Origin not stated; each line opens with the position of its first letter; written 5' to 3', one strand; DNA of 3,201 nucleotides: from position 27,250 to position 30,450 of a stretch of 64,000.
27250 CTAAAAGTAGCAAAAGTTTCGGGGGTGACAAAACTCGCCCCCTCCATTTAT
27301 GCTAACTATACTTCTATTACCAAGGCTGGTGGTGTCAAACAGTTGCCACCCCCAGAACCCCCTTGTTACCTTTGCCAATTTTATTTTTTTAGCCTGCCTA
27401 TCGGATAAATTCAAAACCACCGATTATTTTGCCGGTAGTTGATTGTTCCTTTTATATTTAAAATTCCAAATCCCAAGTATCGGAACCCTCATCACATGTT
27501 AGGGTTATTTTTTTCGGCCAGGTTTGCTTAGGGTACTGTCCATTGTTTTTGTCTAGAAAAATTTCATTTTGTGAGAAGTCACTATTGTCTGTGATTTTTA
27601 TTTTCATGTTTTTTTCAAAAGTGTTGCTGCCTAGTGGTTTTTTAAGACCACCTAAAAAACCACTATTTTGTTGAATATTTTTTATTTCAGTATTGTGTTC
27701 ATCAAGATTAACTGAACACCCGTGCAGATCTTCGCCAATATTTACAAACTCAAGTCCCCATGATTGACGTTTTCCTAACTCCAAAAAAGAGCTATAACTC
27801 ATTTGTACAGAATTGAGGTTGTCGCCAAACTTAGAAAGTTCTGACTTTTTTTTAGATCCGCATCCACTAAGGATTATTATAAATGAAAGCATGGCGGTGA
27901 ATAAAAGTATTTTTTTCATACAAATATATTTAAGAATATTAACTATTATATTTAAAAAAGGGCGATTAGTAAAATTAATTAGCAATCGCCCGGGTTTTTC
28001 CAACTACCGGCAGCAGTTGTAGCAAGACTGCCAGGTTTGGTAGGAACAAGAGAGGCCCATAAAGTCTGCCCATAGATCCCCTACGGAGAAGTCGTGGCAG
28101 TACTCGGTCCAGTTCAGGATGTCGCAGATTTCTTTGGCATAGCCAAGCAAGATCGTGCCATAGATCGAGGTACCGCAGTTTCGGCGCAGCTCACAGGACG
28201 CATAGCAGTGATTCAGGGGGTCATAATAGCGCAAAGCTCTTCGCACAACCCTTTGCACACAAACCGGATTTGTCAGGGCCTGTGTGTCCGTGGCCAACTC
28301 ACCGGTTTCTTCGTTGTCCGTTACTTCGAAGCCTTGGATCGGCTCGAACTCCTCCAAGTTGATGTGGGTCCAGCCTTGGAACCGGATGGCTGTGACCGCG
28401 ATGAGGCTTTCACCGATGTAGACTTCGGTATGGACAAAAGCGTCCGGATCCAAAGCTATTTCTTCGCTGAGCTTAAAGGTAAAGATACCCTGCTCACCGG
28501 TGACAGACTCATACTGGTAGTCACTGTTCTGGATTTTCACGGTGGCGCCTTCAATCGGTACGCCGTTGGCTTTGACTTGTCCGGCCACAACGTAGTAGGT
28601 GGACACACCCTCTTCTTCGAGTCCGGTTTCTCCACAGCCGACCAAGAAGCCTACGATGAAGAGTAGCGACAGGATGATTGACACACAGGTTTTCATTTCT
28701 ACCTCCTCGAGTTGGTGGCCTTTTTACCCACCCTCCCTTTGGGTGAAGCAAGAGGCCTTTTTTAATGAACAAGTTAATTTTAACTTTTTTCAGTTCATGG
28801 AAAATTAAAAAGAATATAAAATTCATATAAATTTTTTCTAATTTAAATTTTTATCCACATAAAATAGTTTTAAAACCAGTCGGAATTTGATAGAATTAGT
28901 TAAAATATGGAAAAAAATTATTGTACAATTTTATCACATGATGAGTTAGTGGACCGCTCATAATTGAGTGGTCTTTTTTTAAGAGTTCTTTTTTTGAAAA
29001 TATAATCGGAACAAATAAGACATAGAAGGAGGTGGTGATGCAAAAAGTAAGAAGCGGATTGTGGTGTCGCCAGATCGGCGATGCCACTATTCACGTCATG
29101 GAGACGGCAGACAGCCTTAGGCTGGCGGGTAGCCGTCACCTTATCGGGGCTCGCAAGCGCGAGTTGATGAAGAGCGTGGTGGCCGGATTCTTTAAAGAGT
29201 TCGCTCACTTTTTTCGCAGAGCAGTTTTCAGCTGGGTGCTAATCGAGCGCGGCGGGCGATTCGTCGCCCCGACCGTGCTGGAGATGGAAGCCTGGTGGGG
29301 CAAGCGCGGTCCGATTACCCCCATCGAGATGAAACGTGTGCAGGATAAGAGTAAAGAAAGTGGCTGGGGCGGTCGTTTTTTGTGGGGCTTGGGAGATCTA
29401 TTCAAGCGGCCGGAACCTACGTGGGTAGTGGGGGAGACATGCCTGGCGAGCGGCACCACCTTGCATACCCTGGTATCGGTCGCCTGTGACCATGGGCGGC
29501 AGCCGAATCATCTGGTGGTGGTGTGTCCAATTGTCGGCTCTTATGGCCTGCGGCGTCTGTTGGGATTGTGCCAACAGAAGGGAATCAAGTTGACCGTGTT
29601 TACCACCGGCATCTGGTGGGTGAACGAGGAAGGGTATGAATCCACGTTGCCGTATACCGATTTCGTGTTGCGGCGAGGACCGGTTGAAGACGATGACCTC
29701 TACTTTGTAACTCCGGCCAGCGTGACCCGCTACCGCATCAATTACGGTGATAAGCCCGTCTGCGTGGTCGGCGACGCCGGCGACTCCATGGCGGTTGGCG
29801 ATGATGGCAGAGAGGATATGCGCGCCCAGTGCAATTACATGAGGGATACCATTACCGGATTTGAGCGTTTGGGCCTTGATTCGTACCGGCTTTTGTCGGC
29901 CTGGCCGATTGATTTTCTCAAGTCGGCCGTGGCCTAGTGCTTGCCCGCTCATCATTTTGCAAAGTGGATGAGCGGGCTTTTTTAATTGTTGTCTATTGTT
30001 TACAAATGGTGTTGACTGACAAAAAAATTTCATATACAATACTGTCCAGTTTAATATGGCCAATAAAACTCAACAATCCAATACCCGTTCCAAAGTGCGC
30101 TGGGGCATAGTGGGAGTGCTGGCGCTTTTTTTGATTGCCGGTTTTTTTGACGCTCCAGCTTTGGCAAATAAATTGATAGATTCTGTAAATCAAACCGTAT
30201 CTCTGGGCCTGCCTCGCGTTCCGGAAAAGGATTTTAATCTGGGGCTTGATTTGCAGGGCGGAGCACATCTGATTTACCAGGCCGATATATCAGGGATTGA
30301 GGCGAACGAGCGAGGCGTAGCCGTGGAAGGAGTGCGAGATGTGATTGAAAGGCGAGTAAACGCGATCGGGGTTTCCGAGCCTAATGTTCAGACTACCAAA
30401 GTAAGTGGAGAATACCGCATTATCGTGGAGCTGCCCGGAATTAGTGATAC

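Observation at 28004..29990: Compositionally anomalous (GC-rich) two-gene island: Cys-rich CarbopepD_reg lipoprotein and a UPRT-like phosphoribosyltransferase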

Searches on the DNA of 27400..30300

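Call 21: search_rna_families(source=window, start=27400, end=30300, threshold=evalue, max_evalue=10)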
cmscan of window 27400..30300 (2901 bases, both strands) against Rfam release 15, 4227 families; matches with E-value up to 10: 4.
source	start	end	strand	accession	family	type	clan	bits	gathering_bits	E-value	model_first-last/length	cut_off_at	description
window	28881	28983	+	RF04182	GibS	Gene; sRNA;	-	21.2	115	7.1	1-142/142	no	GibS sRNA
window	28910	28980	+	RF01859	Phe_leader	Cis-reg; leader;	-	18.7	55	8.3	1-125/125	no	Phenylalanine leader peptide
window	29942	29978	+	RF04132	mir-4436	Gene; miRNA;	-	18.4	74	2.2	1-85/85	no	mir-4436 microRNA precursor family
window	27588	27624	-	RF00151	SNORD58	Gene; snRNA; snoRNA; CD-box;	CL00064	16.8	42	5.8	23-60/65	no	Small nucleolar RNA SNORD58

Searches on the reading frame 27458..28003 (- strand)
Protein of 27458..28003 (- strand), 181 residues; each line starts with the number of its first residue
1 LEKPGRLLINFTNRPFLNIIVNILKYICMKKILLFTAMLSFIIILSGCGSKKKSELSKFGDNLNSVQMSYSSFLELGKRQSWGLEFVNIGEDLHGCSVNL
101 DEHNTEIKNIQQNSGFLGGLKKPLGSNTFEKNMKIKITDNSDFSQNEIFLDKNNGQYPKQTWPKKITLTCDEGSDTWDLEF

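Call 3: search_protein_families(library=pfam, proteins=[window:27458-28003:-], max_evalue=1)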
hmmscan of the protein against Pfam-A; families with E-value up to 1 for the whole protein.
window:27458-28003:- (181 aa): 2 families
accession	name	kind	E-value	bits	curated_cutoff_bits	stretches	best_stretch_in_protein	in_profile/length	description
PF04530.17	Viral_Beta_CD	-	0.068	13.9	23.4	1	18-71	43-98/123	Viral Beta C/D like family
PF18160.6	SLATT_5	-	0.1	12.4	29.5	1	31-112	32-114/192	SMODS and SLOG-associating 2TM effector domain family 5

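Call 4: search_protein_families(library=ncbifam, proteins=[window:27458-28003:-], max_evalue=1)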
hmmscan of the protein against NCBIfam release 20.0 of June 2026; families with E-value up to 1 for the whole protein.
window:27458-28003:- (181 aa): 11 families
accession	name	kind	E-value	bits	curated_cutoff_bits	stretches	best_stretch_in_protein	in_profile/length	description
NF033194.1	lipo_EMYY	hypoth_equivalog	3.9e-05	23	100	1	30-72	1-43/292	EMYY motif lipoprotein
NF047408.1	SA0632_fam_LP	equivalog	0.00024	20.7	70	1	29-64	1-35/68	SA0632 family lipoprotein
NF058647.1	lipo_LytA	equivalog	0.007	16.6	110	1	29-108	1-69/107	acidic lipoprotein LytA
NF052321.1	LP_Lmo2079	subfamily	0.019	14.3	150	1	29-69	1-41/354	Lmo2079 family surface lipoprotein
NF033894.1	Eex_IncN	subfamily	0.023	14.6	33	1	30-54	1-24/65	EexN family lipoprotein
NF041193.1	lipo_SP0191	subfamily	0.036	14.1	75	1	29-62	1-32/190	SP0191 family lipoprotein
NF041883.1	RNase_A_lipo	exception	0.046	13.7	200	1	29-54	1-28/168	RNase A-like domain-containing lipoprotein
NF047847.2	SS_mature_LptM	equivalog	0.057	13.5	27.7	1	29-50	1-22/31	LPS translocon maturation chaperone LptM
NF052419.1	LA7_P22_fam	equivalog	0.061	13.2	280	1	27-66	5-41/201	LA7/P22 family lipoprotein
NF047813.1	LIC13410_lipo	equivalog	0.11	12.6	180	1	29-55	1-27/123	LIC13410 family lipoprotein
NF041428.1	TrsH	subfamily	0.23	11.5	150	1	29-56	1-26/149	TrsH/TraH family protein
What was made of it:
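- On Uracil phosphoribosyltransferase (Pfam UPRTase PF14681 / upp): The window protein has no Pfam or NCBIfam hit at E<=1 (calls 3, 4).
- The window protein matches no Pfam or NCBIfam model even at E<=1 (calls 3, 4).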

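Call 16: search_protein_families(library=padloc, proteins=[window:27458-27919:-], max_evalue=1)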
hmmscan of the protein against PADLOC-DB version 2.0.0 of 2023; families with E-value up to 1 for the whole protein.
window:27458-27919:- (153 aa): 0 families

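Call 17: search_protein_families(library=phrogs, proteins=[window:27458-27919:-], max_evalue=1)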
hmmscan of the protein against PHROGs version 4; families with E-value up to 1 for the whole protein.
window:27458-27919:- (153 aa): 8 families
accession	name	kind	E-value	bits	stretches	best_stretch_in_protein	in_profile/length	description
phrog_9078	-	unknown function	0.0044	17.8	1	1-27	1-27/115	-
phrog_478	-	integration and excision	0.015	16.3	1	1-37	1-41/129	site-specific recombination directionality factor RDF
phrog_2316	-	unknown function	0.041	14.7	1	1-30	1-32/191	-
phrog_3727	-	unknown function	0.091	13.6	1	1-34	1-34/209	-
phrog_14272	-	unknown function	0.1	12.9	1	1-26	1-26/231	-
phrog_8801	-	unknown function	0.19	13.3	1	1-27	1-25/94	-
phrog_32041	-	unknown function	0.28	12.6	1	1-49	2-47/77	-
phrog_25409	-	unknown function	0.57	11.5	0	1-44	1-43/109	-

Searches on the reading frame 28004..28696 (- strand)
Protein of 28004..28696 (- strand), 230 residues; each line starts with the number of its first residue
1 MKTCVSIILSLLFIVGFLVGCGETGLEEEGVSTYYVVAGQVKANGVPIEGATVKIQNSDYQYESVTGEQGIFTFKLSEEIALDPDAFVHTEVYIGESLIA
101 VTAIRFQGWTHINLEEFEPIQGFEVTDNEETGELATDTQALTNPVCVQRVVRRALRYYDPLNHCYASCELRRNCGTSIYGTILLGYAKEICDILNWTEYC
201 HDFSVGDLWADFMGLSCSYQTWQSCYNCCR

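Call 3: search_protein_families(library=pfam, proteins=[window:28004-28696:-], max_evalue=1)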
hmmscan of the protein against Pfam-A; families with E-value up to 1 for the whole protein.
window:28004-28696:- (230 aa): 7 families
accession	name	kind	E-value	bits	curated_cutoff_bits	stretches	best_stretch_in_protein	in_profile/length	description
PF13620.12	CarboxypepD_reg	-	6.2e-05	23.7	32.3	1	37-75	2-43/82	Carboxypeptidase regulatory-like domain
PF07210.18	DUF1416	-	0.0054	17.1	23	1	31-74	16-61/97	Protein of unknown function (DUF1416)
PF20598.4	DUF6795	-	0.0055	17.4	27.4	1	37-87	1-55/103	Domain of unknown function (DUF6795)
PF02369.22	Big_1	-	0.034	14.7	34.9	1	40-79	25-69/93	Bacterial Ig-like domain (group 1)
PF07504.19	FTP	-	0.038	14.3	21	1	43-68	24-50/51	Fungalysin/Thermolysin Propeptide Motif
PF10670.15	DUF4198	-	0.048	14.2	34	1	37-78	149-197/209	Domain of unknown function (DUF4198)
PF13715.12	CarbopepD_reg_2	-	0.09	13.3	32.2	1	38-76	2-40/88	CarboxypepD_reg-like domain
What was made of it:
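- On CarboxypepD_reg domain (PF13620; gene 1, N-terminal domain): The score is 23.7 bits against a cut-off of 32.3, with E 6.2e-5 over residues 37-75 (call 3).
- Closest known: Bacterial lipoproteins with CarboxypepD_reg/transthyretin-like domains. Same: It has a sub-threshold Pfam PF13620 hit (call 3).
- Checked: The Pfam CarboxypepD_reg hit has E 6.2e-5 and 23.7 bits, below the 32.3-bit cut-off (call 3).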

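Call 4: search_protein_families(library=ncbifam, proteins=[window:28004-28696:-], max_evalue=1)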
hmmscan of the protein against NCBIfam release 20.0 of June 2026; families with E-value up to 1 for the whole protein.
window:28004-28696:- (230 aa): 1 family
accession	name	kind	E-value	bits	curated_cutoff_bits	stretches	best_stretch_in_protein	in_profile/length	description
NF047847.2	SS_mature_LptM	equivalog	0.94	9.6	27.7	0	1-22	1-21/31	LPS translocon maturation chaperone LptM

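Call 10: find_homologous_proteins(query=window:28004-28696:-)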
Query window:28004-28696:- (230 aa): 2 proteins with E <= 0.001 among 339 candidates.
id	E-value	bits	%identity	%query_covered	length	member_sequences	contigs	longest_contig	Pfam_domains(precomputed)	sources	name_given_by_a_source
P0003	4.4e-155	532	100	100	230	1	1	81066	-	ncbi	-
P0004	1.2e-78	282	56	100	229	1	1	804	-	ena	-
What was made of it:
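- Closest known: Bacterial lipoproteins with CarboxypepD_reg/transthyretin-like domains. Different: Only one homologue is known (call 10).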

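Call 16: search_protein_families(library=padloc, proteins=[window:28004-28696:-], max_evalue=1)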
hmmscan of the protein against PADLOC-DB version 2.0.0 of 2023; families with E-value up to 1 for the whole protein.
window:28004-28696:- (230 aa): 0 families

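Call 17: search_protein_families(library=phrogs, proteins=[window:28004-28696:-], max_evalue=1)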
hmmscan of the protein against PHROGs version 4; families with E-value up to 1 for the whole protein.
window:28004-28696:- (230 aa): 3 families
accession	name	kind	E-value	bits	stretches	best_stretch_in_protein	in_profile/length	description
phrog_14580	-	unknown function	0.094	13.7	1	93-142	12-64/71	-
phrog_26616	-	other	0.3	12.7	1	172-224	40-89/93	lipoprotein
phrog_24434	-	unknown function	0.84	10.9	0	5-21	31-47/65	-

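Call 23: predict_structure(alignment_id=A2)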
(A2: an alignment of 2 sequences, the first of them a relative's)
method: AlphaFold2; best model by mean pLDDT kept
length: 230 residues; sequences in the alignment: 2
mean_pLDDT: 47.7   pTM: 0.40
mean pLDDT of the five models: 47.7, 45.3, 44.6, 43.9, 41.5
residues with pLDDT >= 90: 0; 70-90: 31; 50-70: 54; < 50: 145
segments of 3 or more residues with pLDDT < 50: 1-31, 117-230
pLDDT, mean of each block of 10 residues (from residue 1): 45 38 32 66 71 70 72 74 63 62 60 50 28 27 35 37 44 40 46 44 32 29 30
secondary structure, 60 per line:
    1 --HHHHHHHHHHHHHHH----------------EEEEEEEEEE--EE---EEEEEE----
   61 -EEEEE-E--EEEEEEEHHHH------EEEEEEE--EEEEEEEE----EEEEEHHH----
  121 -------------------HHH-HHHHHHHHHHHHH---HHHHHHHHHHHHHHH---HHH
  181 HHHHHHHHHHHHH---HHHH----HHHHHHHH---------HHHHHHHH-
elements in order: H3-17 E34-43 E51-56 E62-66 E71-77 H78-81 E88-94 E97-104 E109-113 H144-156 H160-174 H178-193 H197-200 H205-212 H222-229
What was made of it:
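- Tried and rejected: The AF2 model of this domain has pLDDT below 50 (call 23), so no fold inference was drawn.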

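Call 24: search_solved_structures(query=A2, max_evalue=10, show_alignments=3)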
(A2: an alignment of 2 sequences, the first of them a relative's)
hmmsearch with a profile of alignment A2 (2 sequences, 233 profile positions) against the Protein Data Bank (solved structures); distinct sequences matched with E-value up to 10: 1.
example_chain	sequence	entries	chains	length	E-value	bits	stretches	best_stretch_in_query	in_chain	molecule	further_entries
9hd7_O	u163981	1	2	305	0.54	13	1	21-123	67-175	Chloroplast oxygen-evolving enhancer protein 1b (PsbO)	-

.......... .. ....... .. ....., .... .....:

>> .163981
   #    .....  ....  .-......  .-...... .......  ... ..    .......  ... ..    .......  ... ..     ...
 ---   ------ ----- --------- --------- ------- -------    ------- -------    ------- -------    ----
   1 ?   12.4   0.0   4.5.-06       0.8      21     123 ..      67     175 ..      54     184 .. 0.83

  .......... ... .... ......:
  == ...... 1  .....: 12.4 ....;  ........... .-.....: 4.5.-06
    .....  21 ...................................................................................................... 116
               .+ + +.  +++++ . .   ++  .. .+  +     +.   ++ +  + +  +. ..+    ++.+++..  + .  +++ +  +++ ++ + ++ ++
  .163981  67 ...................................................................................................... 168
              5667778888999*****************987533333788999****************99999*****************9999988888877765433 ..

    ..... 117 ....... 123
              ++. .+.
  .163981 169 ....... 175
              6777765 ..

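Call 45: find_encoding_contigs(protein=P0004, flank=5000)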
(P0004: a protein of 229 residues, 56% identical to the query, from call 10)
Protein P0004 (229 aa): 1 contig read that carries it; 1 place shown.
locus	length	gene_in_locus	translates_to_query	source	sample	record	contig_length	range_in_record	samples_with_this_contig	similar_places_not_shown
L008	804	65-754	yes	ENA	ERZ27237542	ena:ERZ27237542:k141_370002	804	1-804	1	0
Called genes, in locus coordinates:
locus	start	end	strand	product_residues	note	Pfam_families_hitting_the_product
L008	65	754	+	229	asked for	-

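Call 91: search_dna_similar(query=window:28007-28696:-, collection=phages, mode=protein, max_evalue=0.01)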
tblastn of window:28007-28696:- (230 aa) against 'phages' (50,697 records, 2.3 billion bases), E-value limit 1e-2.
No match.

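Call 93: search_dna_similar(query=window:28007-28696:-, collection=plasmids, mode=protein, max_evalue=0.01)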
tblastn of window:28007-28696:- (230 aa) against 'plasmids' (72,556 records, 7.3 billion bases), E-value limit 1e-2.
No match.

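Call 96: fold_search(model_id=the predicted structure, library=pdb)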
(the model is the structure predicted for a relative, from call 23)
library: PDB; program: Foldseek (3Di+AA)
matches with E <= 10: 1148; with E <= 0.001: 2
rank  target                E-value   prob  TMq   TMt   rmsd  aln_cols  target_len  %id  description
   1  9k1u_B                4.3e-04  1.00  0.20  0.46   5.3        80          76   16  crystal structure of Rtks and Ppka complex (released 2025-10-22)
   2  4v4c_B                5.2e-04  1.00  0.25  0.21   4.0        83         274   18  Crystal Structure of Pyrogallol-Phloroglucinol Transhydroxylase from Pelobacter acidigallici (released 2014-07-09)
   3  8qox_B                1.1e-03  1.00  0.23  0.13   4.7        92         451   20  Two-component assembly of SlaA and SlaB S-layer proteins of Sulfolobus acidocaldarius (released 2024-02-21)
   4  6hif_Y                1.4e-03  1.00  0.26  0.60   3.3        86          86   20  Kuenenia stuttgartiensis hydrazine dehydrogenase complex (released 2019-04-17)
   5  6fb3_A                1.4e-03  1.00  0.27  0.04   3.7        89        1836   11  Teneurin 2 Partial Extracellular Domain (released 2018-03-28)
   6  9hfj                  1.8e-03  1.00  0.25  0.63   3.5        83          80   16  Crystal structure of the NTE domain of SusCdex (BT3090) dextran transporter (released 2025-11-26)
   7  2j72_B                2.8e-03  1.00  0.25  0.50   4.5        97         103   11  alpha-glucan recognition by a family 41 carbohydrate-binding module from Thermotoga maritima pullulanase PulA (released 2006-10-17)
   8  2j71                  3.5e-03  1.00  0.25  0.49   4.2        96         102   14  alpha-glucan recognition by a family 41 carbohydrate-binding module from Thermotoga maritima pullulanase PulA (released 2006-10-17)
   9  9m8o_P                3.5e-03  0.90  0.20  0.27  13.3       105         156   10  Cryo-EM structure of bacteriophage NF5 baseplate (released 2025-12-17)
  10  8fia_A                4.8e-03  0.99  0.25  0.04   7.6       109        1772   15  The structure of fly Teneurin self assembly (released 2023-05-03)
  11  3e8v                  5.4e-03  1.00  0.25  0.62   4.2        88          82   14  Crystal structure of a possible transglutaminase-family protein proteolytic fragment from Bacteroides fragilis (released 2008-09-02)
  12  4ilv_A                5.4e-03  1.00  0.26  0.37   5.2        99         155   17  Structure of the dioxygenase domain of SACTE_2871, a novel dioxygenase carbohydrate-binding protein fusion from the ce (released 2013-05-15)
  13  4ilt_C                5.7e-03  1.00  0.24  0.34   5.8       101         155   14  Structure of the dioxygenase domain of SACTE_2871, a novel dioxygenase carbohydrate-binding protein fusion from the ce (released 2013-05-15)
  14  5xyr                  6.5e-03  0.99  0.23  0.05   4.5        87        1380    8  Crystal structure of a serine protease from Streptococcus species (released 2018-08-08)
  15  3hkp                  7.3e-03  1.00  0.26  0.23   8.1       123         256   19  Crystal structure determination of Catechol 1,2-Dioxygenase from Rhodococcus opacus 1CP in complex with protocatechuate (released 2010-01-12)
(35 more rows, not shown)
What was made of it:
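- On CarboxypepD_reg domain (PF13620; gene 1, N-terminal domain): The fold search returns transthyretin-like and carboxypeptidase-regulatory-like sandwiches at E 4e-4 to 4e-2, from a model with pLDDT 60-74 in this domain (calls 23, 96).
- Closest known: Bacterial lipoproteins with CarboxypepD_reg/transthyretin-like domains. Same: Its beta-sandwich fold matches the SusC N-terminal extension domain, the teneurin carboxypeptidase-like domain and carboxypeptidase D domain II (call 96).
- Checked: The beta-sandwich fold matches are of the same kind (call 96).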

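Call 105: find_related_loci(query=A2, collection=viral_contigs, flank=5000)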
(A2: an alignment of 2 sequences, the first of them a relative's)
Query A2 (230 aa) in viral_contigs; peptide patterns used: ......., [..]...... (x = any residue, [..] = any of these).
65 stretches matched a pattern, but none encodes a relative of the query by tblastn (E <= 1e-3).
